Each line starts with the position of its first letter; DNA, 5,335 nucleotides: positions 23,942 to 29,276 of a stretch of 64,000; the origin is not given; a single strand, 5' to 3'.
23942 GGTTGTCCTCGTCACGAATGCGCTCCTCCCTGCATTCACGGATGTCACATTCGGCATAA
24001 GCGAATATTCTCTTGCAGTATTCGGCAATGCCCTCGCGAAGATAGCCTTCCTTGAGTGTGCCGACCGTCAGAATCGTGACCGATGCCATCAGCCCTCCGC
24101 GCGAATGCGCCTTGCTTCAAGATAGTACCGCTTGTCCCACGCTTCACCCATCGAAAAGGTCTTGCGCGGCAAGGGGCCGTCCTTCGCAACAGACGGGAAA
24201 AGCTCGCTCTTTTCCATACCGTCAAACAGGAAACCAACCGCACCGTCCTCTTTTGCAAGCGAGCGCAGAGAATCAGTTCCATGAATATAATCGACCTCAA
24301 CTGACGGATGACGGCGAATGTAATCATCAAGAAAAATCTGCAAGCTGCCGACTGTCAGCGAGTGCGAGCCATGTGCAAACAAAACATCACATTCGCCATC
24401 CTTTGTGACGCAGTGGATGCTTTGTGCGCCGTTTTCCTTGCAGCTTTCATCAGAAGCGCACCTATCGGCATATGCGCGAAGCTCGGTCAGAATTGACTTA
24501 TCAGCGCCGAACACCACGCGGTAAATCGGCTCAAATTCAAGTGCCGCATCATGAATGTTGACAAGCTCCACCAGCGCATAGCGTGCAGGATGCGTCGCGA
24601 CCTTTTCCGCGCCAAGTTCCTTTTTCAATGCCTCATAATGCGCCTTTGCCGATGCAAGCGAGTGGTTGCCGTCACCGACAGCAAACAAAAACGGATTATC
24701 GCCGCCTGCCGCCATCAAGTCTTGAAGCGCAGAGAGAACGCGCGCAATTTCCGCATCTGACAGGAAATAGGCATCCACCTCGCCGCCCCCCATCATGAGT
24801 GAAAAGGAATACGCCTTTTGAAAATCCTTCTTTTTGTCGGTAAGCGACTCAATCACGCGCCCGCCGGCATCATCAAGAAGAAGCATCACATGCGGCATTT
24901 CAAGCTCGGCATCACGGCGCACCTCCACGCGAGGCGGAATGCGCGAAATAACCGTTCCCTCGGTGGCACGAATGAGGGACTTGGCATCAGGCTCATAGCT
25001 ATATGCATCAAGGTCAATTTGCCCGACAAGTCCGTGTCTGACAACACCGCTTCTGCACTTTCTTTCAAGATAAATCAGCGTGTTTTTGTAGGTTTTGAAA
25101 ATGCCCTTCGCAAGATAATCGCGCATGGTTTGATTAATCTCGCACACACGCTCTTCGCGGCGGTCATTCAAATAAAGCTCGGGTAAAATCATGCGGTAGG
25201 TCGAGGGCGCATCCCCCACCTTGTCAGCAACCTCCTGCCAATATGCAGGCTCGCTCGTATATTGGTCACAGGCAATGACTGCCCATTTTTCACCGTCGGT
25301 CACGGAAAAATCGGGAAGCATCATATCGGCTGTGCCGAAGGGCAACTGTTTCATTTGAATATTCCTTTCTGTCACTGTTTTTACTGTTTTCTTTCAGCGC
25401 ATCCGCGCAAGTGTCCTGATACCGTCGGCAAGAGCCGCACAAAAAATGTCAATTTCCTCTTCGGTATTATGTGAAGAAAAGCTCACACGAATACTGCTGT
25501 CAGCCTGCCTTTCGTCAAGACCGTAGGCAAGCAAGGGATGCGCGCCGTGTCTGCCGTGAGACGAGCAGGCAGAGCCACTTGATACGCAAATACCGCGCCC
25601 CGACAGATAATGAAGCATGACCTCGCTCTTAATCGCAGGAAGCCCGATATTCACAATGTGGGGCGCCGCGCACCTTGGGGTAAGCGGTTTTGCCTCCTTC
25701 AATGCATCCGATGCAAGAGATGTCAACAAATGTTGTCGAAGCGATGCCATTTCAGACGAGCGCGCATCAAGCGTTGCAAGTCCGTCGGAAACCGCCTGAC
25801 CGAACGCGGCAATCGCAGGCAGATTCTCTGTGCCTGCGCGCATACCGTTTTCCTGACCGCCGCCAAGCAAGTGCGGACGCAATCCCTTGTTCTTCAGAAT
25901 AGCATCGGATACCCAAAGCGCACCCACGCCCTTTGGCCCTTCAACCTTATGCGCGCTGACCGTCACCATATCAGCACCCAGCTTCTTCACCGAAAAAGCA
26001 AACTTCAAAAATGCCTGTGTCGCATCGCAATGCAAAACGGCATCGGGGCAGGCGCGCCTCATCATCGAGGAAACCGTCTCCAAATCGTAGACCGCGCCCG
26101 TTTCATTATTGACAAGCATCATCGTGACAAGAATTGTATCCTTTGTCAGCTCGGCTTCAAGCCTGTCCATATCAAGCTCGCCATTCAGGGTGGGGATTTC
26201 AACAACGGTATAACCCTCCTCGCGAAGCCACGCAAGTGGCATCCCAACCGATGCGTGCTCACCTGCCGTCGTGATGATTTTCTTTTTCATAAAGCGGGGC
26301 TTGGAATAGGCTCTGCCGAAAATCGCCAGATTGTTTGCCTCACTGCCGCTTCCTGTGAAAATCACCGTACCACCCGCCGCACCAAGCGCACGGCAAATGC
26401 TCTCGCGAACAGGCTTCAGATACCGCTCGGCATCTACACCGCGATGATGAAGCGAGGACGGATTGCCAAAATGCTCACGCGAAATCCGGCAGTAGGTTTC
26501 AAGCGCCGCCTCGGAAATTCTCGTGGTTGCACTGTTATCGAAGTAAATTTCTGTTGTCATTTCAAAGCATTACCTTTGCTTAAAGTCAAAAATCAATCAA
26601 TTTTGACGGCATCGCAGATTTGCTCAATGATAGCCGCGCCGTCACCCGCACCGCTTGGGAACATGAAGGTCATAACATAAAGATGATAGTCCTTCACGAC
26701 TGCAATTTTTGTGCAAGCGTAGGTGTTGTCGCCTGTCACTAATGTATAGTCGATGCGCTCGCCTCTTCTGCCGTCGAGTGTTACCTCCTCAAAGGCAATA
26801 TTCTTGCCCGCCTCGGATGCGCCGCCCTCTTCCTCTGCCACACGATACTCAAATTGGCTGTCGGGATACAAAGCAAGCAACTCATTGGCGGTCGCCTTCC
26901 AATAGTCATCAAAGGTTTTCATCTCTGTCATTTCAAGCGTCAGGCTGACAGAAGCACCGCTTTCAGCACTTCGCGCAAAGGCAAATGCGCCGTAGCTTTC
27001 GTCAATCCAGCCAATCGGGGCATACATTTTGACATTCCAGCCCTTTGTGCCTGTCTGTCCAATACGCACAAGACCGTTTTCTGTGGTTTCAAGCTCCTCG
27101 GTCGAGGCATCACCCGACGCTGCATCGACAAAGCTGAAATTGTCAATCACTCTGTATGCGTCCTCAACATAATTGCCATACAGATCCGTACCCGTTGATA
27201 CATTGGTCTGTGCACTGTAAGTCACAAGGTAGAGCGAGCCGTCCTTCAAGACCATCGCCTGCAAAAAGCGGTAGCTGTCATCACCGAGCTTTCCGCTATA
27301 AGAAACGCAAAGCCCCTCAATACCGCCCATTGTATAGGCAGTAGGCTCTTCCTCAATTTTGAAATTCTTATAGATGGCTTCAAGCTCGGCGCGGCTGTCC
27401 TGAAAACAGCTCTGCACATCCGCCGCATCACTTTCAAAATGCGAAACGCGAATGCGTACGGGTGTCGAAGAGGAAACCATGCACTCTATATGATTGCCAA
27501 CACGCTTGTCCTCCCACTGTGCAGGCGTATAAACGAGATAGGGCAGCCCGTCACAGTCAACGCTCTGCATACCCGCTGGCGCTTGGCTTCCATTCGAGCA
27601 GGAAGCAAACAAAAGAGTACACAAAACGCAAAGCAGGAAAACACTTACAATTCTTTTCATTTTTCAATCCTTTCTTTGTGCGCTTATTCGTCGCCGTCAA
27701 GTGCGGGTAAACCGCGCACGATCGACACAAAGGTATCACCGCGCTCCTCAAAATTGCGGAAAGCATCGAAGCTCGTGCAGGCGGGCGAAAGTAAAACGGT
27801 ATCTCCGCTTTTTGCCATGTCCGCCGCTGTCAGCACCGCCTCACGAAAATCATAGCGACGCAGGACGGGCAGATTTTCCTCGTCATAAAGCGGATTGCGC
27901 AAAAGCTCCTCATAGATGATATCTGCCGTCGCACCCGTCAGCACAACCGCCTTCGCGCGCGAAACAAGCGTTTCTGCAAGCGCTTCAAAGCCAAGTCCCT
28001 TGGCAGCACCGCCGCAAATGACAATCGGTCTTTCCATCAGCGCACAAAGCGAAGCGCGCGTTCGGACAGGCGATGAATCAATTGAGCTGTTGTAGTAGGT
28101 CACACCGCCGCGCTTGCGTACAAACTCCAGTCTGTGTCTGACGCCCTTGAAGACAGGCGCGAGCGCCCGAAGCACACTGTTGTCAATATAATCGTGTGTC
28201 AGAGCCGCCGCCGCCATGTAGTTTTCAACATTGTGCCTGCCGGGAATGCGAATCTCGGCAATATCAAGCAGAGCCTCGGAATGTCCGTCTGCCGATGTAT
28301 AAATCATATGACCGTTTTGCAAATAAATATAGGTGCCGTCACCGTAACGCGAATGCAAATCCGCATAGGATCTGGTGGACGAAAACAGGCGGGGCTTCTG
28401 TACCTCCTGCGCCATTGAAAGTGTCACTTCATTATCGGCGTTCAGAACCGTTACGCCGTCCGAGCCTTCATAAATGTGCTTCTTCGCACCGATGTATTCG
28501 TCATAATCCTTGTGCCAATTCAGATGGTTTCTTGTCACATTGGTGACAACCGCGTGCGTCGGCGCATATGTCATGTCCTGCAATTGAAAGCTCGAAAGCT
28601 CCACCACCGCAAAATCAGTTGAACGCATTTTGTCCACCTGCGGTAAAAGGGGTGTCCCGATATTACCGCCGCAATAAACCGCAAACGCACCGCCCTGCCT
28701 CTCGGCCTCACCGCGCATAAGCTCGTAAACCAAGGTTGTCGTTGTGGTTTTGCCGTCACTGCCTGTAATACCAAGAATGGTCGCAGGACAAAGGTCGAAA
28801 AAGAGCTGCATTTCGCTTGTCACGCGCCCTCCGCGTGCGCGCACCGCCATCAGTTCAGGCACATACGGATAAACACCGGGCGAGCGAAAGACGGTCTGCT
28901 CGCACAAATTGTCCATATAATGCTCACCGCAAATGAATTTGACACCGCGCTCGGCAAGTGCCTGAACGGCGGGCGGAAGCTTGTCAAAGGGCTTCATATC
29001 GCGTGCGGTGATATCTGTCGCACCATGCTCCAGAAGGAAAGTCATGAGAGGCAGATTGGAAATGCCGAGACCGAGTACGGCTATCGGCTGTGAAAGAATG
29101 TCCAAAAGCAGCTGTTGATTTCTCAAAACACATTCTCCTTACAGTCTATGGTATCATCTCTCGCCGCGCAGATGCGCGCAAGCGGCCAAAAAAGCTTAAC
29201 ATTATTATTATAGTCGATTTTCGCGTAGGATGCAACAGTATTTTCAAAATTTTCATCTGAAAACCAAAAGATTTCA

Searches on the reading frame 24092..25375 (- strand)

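Call 55: search_protein_families(library=pfam, proteins=[window:24092-25375:-], max_evalue=0.00001)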
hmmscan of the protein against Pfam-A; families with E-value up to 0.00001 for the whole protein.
window:24092-25375:- (428 aa): 1 family
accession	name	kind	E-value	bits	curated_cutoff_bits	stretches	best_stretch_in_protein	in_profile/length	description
PF06245.16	DUF1015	-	3.9e-55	187.5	25.8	1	27-350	11-323/325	Protein of unknown function (DUF1015)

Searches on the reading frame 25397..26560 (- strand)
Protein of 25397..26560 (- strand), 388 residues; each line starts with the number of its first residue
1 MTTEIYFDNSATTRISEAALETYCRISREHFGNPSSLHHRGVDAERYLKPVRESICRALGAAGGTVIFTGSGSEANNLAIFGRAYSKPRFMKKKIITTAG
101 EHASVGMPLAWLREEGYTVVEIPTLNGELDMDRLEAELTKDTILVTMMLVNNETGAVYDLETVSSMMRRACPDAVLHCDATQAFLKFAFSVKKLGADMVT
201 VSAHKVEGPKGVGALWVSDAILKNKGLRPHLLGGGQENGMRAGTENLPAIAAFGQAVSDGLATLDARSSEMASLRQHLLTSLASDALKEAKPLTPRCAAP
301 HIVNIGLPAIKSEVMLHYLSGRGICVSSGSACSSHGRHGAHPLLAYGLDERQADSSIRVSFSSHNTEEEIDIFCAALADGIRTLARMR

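Call 55: search_protein_families(library=pfam, proteins=[window:25397-26560:-], max_evalue=0.00001)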
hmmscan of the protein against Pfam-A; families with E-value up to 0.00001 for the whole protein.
window:25397-26560:- (388 aa): 1 family
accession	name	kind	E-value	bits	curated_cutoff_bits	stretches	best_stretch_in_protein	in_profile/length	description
PF00266.25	Aminotran_5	-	3.3e-64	217.6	21.5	1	5-373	1-371/371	Aminotransferase class-V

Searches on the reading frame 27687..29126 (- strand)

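Call 55: search_protein_families(library=pfam, proteins=[window:27687-29126:-], max_evalue=0.00001)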
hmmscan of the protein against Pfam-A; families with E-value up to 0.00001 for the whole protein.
window:27687-29126:- (480 aa): 3 families
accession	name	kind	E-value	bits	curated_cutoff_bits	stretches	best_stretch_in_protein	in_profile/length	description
PF08245.18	Mur_ligase_M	-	3.9e-29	102.5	24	1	120-309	1-199/200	Mur ligase middle domain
PF02875.26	Mur_ligase_C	-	3.6e-09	38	28.4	1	331-450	1-127/127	Mur ligase, glutamate ligase domain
PF21799.2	MurD-like_N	-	3.7e-07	30.8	27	1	15-102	3-86/88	Mur ligase MurD-like, N-terminal domain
